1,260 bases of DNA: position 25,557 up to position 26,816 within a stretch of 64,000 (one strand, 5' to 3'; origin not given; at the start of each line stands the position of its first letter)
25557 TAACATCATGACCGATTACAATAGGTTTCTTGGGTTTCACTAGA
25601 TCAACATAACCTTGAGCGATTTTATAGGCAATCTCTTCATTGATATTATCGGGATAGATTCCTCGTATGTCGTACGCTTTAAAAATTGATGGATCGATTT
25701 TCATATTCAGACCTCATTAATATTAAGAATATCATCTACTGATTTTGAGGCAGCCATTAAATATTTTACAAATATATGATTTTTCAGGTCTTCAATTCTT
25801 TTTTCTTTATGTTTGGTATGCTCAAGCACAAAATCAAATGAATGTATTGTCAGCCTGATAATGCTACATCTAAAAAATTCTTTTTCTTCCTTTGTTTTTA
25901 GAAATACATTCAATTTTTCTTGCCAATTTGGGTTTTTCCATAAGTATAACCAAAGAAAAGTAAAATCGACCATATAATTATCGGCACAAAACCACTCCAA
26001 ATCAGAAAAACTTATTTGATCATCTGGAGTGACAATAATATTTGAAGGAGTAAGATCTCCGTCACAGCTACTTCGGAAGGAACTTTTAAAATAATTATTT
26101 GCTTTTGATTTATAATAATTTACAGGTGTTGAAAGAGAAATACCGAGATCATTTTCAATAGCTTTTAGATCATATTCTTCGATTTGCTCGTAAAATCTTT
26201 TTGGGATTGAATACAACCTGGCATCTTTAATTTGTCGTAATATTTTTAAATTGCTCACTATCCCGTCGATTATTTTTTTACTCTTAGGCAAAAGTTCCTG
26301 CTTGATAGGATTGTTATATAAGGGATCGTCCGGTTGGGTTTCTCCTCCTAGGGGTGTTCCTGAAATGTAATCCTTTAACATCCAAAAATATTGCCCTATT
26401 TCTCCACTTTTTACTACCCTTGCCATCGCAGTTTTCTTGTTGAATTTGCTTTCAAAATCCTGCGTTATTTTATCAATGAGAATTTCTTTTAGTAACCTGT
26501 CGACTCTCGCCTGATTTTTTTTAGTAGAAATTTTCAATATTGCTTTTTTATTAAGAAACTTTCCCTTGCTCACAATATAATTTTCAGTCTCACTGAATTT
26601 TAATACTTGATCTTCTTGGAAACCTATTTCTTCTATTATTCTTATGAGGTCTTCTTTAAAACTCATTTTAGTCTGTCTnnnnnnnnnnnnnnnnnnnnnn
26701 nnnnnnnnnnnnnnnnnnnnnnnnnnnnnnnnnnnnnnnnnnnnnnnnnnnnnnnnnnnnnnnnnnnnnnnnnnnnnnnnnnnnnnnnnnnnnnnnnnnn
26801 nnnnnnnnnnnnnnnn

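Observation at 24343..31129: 6.8-kb sugar-activation / glycosyltransferase cassette inserted inside the yebC-ruvC...ruvA-ruvB operon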

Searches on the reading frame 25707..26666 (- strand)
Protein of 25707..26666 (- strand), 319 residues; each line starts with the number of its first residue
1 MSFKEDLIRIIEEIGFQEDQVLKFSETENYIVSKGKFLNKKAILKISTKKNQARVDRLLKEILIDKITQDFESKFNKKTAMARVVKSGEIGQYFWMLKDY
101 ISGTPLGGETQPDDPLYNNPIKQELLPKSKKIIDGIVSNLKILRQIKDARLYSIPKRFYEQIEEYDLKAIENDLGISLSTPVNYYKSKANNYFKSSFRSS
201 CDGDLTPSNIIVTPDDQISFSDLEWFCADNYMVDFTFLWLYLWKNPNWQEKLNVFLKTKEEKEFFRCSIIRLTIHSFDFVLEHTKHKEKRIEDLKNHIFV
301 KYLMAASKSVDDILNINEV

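Call 3: search_protein_families(library=pfam, proteins=[window:25707-26666:-], max_evalue=0.01)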
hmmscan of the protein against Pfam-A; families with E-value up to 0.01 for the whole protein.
window:25707-26666:- (319 aa): 0 families

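Call 4: search_protein_families(library=ncbifam, proteins=[window:25707-26666:-], max_evalue=0.01)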
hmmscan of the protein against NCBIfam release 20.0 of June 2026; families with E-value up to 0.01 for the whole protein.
window:25707-26666:- (319 aa): 1 family
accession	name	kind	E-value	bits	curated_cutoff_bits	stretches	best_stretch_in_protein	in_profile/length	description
TIGR02172.1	Fb_sc_TIGR02172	paralog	0.0071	16.2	228.2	0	186-243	139-197/226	TIGR02172 family protein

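Call 10: search_solved_structures(query=window:25707-26666:-, max_evalue=10)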
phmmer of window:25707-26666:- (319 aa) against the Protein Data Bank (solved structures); distinct sequences matched with E-value up to 10: 1.
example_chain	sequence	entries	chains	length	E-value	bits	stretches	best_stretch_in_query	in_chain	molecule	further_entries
6nq3_C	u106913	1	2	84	2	10.9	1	151-225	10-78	PHD finger protein 19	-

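Call 15: find_homologous_proteins(query=window:25707-26666:-, max_evalue=0.001)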
Query window:25707-26666:- (319 aa): 1 proteins with E <= 0.001 among 1896 candidates.
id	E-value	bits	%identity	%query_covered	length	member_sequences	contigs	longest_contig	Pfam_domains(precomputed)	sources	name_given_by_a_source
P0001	1.6e-208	709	100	100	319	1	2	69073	-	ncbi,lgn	-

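Call 18: find_encoding_contigs(protein=P0001, flank=10000, max_places=6)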
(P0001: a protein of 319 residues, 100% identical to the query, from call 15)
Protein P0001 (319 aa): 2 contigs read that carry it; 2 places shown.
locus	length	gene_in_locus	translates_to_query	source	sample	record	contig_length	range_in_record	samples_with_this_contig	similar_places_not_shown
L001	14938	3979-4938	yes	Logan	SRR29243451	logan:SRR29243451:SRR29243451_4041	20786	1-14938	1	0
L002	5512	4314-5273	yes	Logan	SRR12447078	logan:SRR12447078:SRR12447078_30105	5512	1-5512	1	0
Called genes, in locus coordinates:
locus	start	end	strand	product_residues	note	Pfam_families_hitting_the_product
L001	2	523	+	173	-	?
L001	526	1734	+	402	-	PF13439:Glyco_transf_4 (weak), PF00534:Glycos_transf_1, PF13692:Glyco_trans_1_4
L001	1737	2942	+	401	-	PF13439:Glyco_transf_4 (weak), PF00534:Glycos_transf_1, PF13692:Glyco_trans_1_4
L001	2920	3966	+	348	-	PF13439:Glyco_transf_4, PF00534:Glycos_transf_1, PF13692:Glyco_trans_1_4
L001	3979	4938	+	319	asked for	-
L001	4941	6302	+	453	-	PF02878:PGM_PMM_I, PF02879:PGM_PMM_II, PF02880:PGM_PMM_III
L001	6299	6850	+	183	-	PF01330:RuvA_N, PF14520:HHH_5, PF07499:RuvA_C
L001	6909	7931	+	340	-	PF01078:Mg_chelatase (faint), PF05496:RuvB_N, PF00004:AAA, PF07728:AAA_5, PF17864:AAA_lid_4, PF05491:WHD_RuvB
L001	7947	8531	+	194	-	PF02677:QueH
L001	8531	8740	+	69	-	-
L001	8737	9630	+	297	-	PF03703:bPH_2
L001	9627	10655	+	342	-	PF02547:Queuosine_synth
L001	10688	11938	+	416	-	PF00932:LTD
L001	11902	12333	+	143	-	PF02367:TsaE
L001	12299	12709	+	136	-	PF00814:TsaD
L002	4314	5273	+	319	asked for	-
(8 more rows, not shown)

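Call 23: predict_structure(protein=window:25707-26666:-)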
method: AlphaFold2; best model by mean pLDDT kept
length: 319 residues; sequences in the alignment: 1
mean_pLDDT: 41.7   pTM: 0.31
mean pLDDT of the five models: 41.7, 36.8, 34.5, 32.6, 32.0
residues with pLDDT >= 90: 0; 70-90: 0; 50-70: 61; < 50: 258
segments of 3 or more residues with pLDDT < 50: 1-4, 15-47, 78-92, 98-123, 141-319
pLDDT, mean of each block of 10 residues (from residue 1): 51 50 36 34 50 59 60 55 45 49 35 42 50 53 38 36 39 35 29 27 29 35 34 36 44 44 42 38 40 43 41 36
secondary structure, 60 per line:
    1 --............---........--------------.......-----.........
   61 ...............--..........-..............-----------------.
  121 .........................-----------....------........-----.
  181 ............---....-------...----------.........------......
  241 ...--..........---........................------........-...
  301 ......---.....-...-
elements in order: H3-14 H18-25 H40-46 H52-75 H78-87 H89-102 H120-145 H157-160 H167-174 H180-192 H196-199 H220-228 H235-243 H246-255 H259-282 H289-296 H298-306 H310-314

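Call 24: search_protein_representatives(protein=window:25707-26666:-)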
Query: 319 residues. Proteins with E-value up to 0.001 (for the whole library): 142; up to 1e-10: 111; up to 1e-30: 52. The best 142 are listed.
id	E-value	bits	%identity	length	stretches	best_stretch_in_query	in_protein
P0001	5.1e-209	709.2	100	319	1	1-319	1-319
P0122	4.1e-47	177.4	34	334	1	1-316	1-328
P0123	4.0e-45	170.9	35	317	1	5-315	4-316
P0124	1.7e-43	165.6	33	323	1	11-315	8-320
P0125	2.0e-43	165.3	34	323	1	27-316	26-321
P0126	2.2e-43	165.2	32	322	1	2-318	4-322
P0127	6.7e-43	163.6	33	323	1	4-316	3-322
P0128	7.2e-43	163.5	32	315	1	9-315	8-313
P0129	8.3e-43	163.3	35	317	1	6-316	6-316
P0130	1.8e-42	162.2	32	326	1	8-317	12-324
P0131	8.5e-42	160.0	35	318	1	4-316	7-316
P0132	1.2e-41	159.5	31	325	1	4-317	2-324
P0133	4.1e-41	157.7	32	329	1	1-314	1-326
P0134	1.2e-40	156.2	34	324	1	26-316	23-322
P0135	2.3e-40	155.2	35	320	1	10-315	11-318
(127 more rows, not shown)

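Call 26: search_solved_structures(query=A1, max_evalue=1)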
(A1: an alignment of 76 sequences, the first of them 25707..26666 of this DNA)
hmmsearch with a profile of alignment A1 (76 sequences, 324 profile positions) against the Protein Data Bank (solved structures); distinct sequences matched with E-value up to 1: 417 (the best 60 are shown).
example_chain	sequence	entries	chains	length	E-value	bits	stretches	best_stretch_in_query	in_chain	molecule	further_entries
4eqm_A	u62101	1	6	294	2e-07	33.6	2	48-112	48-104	Protein kinase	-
9ymt_A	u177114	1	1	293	2.1e-07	33.5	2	48-112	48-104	Serine/Threonine Kinase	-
4r77_B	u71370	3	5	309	0.00011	24.6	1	202-244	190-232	Choline kinase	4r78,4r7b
8sap_A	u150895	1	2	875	0.00018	23.9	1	199-229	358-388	Class III lanthionine synthetase LanKC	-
8sao_B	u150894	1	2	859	0.00018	23.9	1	199-229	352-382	Class III lanthionine synthetase LanKC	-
8sam_A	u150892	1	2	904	0.0002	23.7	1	199-229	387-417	Class III lanthipeptide, Class III lanthionine synthetase LanKC fusion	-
9wj0_A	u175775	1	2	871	0.00024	23.5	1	203-230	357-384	Protein kinase domain-containing protein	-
9wop_A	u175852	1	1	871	0.00024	23.5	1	203-230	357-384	Protein kinase domain-containing protein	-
7vnx_A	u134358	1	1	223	0.00091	21.6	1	29-118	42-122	TkArkI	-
1l8t_A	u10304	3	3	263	0.001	21.4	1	128-241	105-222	Aminoglycoside 3'-Phosphotransferase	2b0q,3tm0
1j7i_A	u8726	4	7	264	0.001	21.4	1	128-241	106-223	AMINOGLYCOSIDE 3'-PHOSPHOTRANSFERASE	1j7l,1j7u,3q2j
2phk_A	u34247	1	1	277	0.002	20.5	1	172-231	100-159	PHOSPHORYLASE KINASE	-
1phk_A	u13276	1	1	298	0.0023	20.3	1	172-231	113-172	PHOSPHORYLASE KINASE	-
1ql6_A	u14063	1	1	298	0.0023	20.3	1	172-231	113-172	PHOSPHORYLASE KINASE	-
2bkk_A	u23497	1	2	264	0.0026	20.1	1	129-241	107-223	AMINOGLYCOSIDE 3'-PHOSPHOTRANSFERASE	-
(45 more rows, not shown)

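Call 27: search_protein_families(library=pfam, alignment_id=A1, max_evalue=0.01)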
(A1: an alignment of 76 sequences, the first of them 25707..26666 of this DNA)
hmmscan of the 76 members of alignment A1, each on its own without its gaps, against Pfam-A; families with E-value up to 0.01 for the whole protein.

A. member 1, window:25707-26666:- (319 aa): 0 families

B. families by the number of members that match (of 76 scanned): 12 families
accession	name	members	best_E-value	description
PF01636.29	APH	41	4.6e-12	Phosphotransferase enzyme family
PF01633.27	Choline_kinase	17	3e-08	Choline/ethanolamine kinase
PF19974.5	TCAD9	13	5e-09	Ternary complex associated domain 9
PF00069.31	Pkinase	2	0.00043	Protein kinase domain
PF01163.29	RIO1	2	0.00054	RIO domain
PF02958.26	EcKL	2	0.00062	Ecdysteroid kinase-like family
PF07914.17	DUF1679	1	8.5e-05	Uncharacterized oxidoreductase dhs-27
PF03881.20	Fructosamin_kin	1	0.0043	Fructosamine kinase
PF21418.3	LinB-like_C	1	0.0055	Lincosamide nucleotidyltransferase-like, C-terminal domain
PF17623.7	B277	1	0.007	Domain of unknown function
PF24151.2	ArlX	1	0.0071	ArlX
PF20338.3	DUF6633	1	0.0075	Family of unknown function (DUF6633)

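Call 40: predict_structure(alignment_id=A1)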
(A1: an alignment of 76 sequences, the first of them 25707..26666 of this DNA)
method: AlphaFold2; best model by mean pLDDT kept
length: 319 residues; sequences in the alignment: 76
mean_pLDDT: 96.0   pTM: 0.92
mean pLDDT of the five models: 96.0, 95.7, 95.7, 95.6, 95.2
residues with pLDDT >= 90: 300; 70-90: 16; 50-70: 2; < 50: 1
segments of 3 or more residues with pLDDT < 50: none
pLDDT, mean of each block of 10 residues (from residue 1): 90 98 95 98 98 96 98 96 97 98 96 87 97 97 97 96 98 98 98 98 97 98 96 98 95 96 99 97 89 95 98 86
secondary structure, 60 per line:
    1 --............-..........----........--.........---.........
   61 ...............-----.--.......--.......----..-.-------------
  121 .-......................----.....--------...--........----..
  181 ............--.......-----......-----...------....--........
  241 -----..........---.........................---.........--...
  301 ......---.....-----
elements in order: H3-14 E16-25 E30-37 E40-48 H52-75 E84-90 E93-99 H123-144 H149-153 H167-174 H179-192 E198-201 E210-212 E218-220 E227-230 H233-240 H246-255 H259-283 H287-295 H298-306 H310-314

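Call 43: fold_search(model_id=the predicted structure, library=pdb)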
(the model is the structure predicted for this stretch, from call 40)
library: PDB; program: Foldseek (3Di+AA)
matches with E <= 10: 1997; with E <= 0.001: 1097
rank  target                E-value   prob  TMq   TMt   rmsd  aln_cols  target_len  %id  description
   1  4r7b_B                5.1e-09  1.00  0.52  0.57   6.9       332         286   16  Crystal structure of pneumococcal LicA in complex with choline (released 2015-08-12)
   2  4gkh_B                8.7e-09  1.00  0.52  0.61   5.8       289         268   13  Crystal structure of the aminoglycoside phosphotransferase APH(3')-Ia, with substrate kanamycin and small molecule inh (released 2012-09-05)
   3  4fex_C                1.3e-08  1.00  0.50  0.59   6.6       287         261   14  Crystal structure of the aminoglycoside phosphotransferase APH(3')-Ia, with substrate kanamycin and small molecule inh (released 2012-06-20)
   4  4fev_A                1.6e-08  1.00  0.48  0.57   6.5       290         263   14  Crystal structure of the aminoglycoside phosphotransferase APH(3')-Ia, with substrate kanamycin and small molecule inh (released 2012-06-20)
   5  6sui                  1.8e-08  1.00  0.56  0.54   7.0       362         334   13  AMICOUMACIN KINASE AMIN (released 2020-07-22)
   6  4gki_A                1.9e-08  1.00  0.50  0.57   6.3       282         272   14  Crystal structure of the aminoglycoside phosphotransferase APH(3')-Ia, with substrate kanamycin and small molecule inh (released 2012-09-05)
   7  1nd4_A                2.4e-08  1.00  0.51  0.61   5.9       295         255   12  Crystal structure of aminoglycoside-3'-phosphotransferase-IIa (released 2003-09-16)
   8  4gkh_G                2.4e-08  1.00  0.48  0.56   6.1       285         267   14  Crystal structure of the aminoglycoside phosphotransferase APH(3')-Ia, with substrate kanamycin and small molecule inh (released 2012-09-05)
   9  4few_A                2.4e-08  1.00  0.47  0.55   6.6       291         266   14  Crystal structure of the aminoglycoside phosphotransferase APH(3')-Ia, with substrate kanamycin and small molecule inh (released 2012-06-20)
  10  4fev_D                2.5e-08  1.00  0.50  0.57   6.8       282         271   13  Crystal structure of the aminoglycoside phosphotransferase APH(3')-Ia, with substrate kanamycin and small molecule inh (released 2012-06-20)
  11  4gkh_C                3.3e-08  1.00  0.52  0.61   5.7       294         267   13  Crystal structure of the aminoglycoside phosphotransferase APH(3')-Ia, with substrate kanamycin and small molecule inh (released 2012-09-05)
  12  4few_D                3.9e-08  1.00  0.50  0.58   6.0       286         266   14  Crystal structure of the aminoglycoside phosphotransferase APH(3')-Ia, with substrate kanamycin and small molecule inh (released 2012-06-20)
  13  4feu_F                4.3e-08  1.00  0.48  0.60   6.7       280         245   14  Crystal structure of the aminoglycoside phosphotransferase APH(3')-Ia, with substrate kanamycin and small molecule inh (released 2012-06-20)
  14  4few_B                4.8e-08  1.00  0.50  0.60   6.2       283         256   13  Crystal structure of the aminoglycoside phosphotransferase APH(3')-Ia, with substrate kanamycin and small molecule inh (released 2012-06-20)
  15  4fev_F                4.8e-08  1.00  0.48  0.58   6.6       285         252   14  Crystal structure of the aminoglycoside phosphotransferase APH(3')-Ia, with substrate kanamycin and small molecule inh (released 2012-06-20)
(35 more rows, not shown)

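Call 75: search_protein_families(library=ncbifam, alignment_id=A1, max_evalue=0.01)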
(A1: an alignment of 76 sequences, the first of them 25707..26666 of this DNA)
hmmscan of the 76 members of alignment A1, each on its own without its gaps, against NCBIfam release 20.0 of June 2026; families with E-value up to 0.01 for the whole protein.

A. member 1, window:25707-26666:- (319 aa): 1 family
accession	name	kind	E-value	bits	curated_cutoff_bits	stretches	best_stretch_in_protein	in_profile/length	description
TIGR02172.1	Fb_sc_TIGR02172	paralog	0.0071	16.2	228.2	0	186-243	139-197/226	TIGR02172 family protein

B. families by the number of members that match (of 76 scanned): 29 families (the first 25 are shown)
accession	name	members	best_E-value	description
TIGR02172.1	Fb_sc_TIGR02172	40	3e-06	TIGR02172 family protein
NF033068.1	APH_3p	19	4.6e-07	APH(3') family aminoglycoside O-phosphotransferase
NF038151.1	lanthi_synth_III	15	7.5e-05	class III lanthionine synthetase LanKC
NF046102.1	CellCycRegCcrZ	9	4.9e-06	cell cycle regulator CcrZ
NF041256.1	GntI_guanitoxin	8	6.6e-05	guanitoxin biosynthesis pre-guanitoxin N-oxide kinase GntI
TIGR02906.1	spore_CotS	6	2.3e-07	CotS family spore coat protein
NF033062.0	APH_3p_VI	5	6.8e-06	APH(3')-VI family aminoglycoside O-phosphotransferase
TIGR02904.1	spore_ysxE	3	3.2e-05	spore coat protein YsxE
TIGR00938.1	thrB_alt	3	0.00095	homoserine kinase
NF002475.0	PRK01723.1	3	0.0013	3-deoxy-D-manno-octulosonic acid kinase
NF011463.0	PRK14879.1-4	2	1.2e-06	Kae1-associated kinase Bud32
NF011462.0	PRK14879.1-3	2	1.8e-06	Kae1-associated kinase Bud32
TIGR02721.1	ycfN_thiK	2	1.2e-05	thiamine kinase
NF011464.0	PRK14879.1-7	2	9.7e-05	Kae1-associated kinase Bud32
NF033067.1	APH_3p_VIIa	2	0.0003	aminoglycoside O-phosphotransferase APH(3')-VIIa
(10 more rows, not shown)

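Call 80: search_protein_families(library=padloc, proteins=[window:25707-26666:-], max_evalue=0.01)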
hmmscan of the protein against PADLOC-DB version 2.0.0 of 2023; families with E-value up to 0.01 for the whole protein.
window:25707-26666:- (319 aa): 0 families

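Call 81: search_protein_families(library=phrogs, proteins=[window:25707-26666:-], max_evalue=0.001)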
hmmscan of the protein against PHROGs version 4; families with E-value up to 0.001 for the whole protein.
window:25707-26666:- (319 aa): 0 families
